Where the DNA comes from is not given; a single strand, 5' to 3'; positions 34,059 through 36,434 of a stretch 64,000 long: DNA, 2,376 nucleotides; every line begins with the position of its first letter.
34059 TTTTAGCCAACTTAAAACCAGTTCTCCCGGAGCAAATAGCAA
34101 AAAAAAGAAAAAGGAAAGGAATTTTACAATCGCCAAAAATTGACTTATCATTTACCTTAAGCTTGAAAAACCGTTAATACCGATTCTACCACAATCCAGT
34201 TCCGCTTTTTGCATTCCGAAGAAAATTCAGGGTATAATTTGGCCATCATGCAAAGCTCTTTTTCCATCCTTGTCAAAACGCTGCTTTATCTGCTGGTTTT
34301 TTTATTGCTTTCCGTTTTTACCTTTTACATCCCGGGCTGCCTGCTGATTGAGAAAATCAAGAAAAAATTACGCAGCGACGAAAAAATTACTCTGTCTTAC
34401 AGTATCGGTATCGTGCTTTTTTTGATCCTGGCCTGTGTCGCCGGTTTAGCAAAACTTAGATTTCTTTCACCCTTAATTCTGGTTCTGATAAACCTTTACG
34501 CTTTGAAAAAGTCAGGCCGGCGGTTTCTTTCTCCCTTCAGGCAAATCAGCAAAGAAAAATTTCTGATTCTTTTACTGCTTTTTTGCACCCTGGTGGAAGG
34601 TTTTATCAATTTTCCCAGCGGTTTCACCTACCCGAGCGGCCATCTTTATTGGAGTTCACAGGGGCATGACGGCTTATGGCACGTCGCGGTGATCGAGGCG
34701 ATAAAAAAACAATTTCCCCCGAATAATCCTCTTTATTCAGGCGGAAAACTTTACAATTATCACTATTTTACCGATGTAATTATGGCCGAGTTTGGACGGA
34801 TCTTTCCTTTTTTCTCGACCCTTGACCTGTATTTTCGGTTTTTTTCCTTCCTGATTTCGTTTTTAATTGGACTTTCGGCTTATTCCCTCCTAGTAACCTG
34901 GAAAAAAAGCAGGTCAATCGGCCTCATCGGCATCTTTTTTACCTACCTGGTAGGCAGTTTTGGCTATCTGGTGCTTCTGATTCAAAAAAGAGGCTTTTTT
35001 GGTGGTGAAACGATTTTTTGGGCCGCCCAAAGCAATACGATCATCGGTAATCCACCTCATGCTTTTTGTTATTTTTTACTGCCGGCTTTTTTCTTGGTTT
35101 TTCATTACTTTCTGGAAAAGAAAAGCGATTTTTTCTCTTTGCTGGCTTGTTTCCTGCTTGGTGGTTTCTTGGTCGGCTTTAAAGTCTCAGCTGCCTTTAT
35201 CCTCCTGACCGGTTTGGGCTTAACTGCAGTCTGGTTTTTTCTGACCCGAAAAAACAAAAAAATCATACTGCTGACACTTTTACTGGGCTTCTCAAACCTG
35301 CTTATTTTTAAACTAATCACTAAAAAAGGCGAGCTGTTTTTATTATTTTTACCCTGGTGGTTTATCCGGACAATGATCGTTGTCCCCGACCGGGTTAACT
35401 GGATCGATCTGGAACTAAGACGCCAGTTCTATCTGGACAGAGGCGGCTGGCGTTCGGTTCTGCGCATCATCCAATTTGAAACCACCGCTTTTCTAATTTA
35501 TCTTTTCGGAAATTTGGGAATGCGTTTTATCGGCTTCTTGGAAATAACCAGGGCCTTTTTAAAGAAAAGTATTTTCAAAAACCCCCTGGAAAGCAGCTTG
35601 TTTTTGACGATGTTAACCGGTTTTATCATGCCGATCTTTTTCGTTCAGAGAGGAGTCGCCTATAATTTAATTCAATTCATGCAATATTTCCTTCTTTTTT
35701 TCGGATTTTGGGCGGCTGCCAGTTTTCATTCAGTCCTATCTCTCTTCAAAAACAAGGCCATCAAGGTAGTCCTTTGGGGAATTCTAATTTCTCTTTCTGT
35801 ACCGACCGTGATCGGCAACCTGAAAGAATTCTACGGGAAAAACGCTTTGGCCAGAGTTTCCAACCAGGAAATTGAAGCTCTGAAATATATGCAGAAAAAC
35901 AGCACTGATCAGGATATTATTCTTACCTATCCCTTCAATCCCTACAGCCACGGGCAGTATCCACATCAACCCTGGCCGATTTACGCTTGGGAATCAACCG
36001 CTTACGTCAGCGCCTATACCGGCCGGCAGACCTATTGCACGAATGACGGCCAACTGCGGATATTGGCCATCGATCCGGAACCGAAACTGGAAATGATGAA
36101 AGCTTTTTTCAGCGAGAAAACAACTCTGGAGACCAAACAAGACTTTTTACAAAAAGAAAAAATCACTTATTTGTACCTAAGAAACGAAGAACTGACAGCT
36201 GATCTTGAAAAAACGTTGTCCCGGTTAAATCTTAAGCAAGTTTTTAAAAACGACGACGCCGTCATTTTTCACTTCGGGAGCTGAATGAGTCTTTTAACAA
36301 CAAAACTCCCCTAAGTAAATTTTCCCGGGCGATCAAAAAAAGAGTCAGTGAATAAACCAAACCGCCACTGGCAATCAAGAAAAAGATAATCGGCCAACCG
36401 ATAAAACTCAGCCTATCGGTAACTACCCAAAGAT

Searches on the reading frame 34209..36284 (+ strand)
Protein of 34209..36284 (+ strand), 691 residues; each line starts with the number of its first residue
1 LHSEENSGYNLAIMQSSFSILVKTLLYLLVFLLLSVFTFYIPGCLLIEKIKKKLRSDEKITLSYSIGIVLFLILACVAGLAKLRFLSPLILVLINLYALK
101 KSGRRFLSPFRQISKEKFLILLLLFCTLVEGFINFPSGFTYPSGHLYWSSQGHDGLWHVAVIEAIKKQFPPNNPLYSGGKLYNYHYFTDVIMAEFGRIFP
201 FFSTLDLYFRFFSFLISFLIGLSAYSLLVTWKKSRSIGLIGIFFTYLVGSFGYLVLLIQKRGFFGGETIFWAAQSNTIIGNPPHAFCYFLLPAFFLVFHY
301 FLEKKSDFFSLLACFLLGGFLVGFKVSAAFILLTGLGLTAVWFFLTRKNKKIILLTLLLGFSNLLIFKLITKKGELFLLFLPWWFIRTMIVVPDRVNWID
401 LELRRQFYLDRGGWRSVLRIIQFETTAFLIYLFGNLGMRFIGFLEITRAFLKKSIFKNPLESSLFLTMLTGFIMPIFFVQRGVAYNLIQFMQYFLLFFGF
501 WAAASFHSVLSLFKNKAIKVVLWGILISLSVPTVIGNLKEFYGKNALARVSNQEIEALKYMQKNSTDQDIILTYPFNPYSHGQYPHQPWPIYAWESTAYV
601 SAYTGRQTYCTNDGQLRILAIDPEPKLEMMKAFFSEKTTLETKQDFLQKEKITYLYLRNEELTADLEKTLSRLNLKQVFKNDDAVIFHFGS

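Call 11: search_protein_families(library=pfam, proteins=[window:34209-36284:+], max_evalue=0.001)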
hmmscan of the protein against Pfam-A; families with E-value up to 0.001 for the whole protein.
window:34209-36284:+ (691 aa): 0 families

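Call 64: search_protein_families(library=pfam, proteins=[window:34209-36284:+], max_evalue=5)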
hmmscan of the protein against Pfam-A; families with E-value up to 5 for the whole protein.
window:34209-36284:+ (691 aa): 0 families

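Call 67: search_protein_families(library=ncbifam, proteins=[window:34209-36284:+], max_evalue=0.00001)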
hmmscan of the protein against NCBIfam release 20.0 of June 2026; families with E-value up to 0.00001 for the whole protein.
window:34209-36284:+ (691 aa): 0 families
